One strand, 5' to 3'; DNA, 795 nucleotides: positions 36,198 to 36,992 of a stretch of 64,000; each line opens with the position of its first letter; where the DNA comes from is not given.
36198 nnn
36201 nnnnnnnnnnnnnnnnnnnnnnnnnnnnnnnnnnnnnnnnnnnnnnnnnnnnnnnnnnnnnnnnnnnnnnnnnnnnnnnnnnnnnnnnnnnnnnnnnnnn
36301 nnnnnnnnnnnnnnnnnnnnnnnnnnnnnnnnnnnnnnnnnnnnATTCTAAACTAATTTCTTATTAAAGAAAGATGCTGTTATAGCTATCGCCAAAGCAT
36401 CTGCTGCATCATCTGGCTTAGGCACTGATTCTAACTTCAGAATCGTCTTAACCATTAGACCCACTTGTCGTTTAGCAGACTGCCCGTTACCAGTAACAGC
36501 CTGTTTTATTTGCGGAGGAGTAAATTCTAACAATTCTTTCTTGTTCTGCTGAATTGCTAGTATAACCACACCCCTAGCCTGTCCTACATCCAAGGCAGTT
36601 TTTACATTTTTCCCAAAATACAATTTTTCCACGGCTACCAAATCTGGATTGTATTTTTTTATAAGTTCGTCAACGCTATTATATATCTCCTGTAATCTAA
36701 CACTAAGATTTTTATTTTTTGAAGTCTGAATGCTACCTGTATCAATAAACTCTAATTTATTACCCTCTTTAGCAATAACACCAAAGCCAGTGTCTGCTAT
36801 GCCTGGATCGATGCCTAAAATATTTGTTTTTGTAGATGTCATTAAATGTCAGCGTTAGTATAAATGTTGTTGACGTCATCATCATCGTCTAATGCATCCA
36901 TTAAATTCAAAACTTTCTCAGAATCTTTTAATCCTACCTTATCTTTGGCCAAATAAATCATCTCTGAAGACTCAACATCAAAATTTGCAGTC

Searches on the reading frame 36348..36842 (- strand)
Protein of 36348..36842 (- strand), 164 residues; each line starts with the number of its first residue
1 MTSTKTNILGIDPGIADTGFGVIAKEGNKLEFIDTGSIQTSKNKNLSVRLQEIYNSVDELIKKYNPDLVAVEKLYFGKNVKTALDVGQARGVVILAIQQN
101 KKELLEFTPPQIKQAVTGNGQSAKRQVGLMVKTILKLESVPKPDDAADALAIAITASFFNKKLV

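Call 47: search_protein_families(library=pfam, proteins=[window:36348-36842:-], max_evalue=0.01)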
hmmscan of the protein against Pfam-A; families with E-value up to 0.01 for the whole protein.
window:36348-36842:- (164 aa): 4 families
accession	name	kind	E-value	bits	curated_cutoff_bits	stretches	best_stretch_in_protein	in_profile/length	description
PF02075.23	RuvC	-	6.7e-56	188.8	22.2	1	8-155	1-147/148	Crossover junction endodeoxyribonuclease RuvC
PF24132.1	DUF7399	-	0.00076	20.4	27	1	31-86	57-112/134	Family of unknown function (DUF7399)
PF07066.17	DUF3882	-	0.0017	18.7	22.1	1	33-153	31-157/162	Lactococcus phage M3 protein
PF04848.19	Pox_A22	-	0.0046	17.5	22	0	8-76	3-62/143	Poxvirus A22 protein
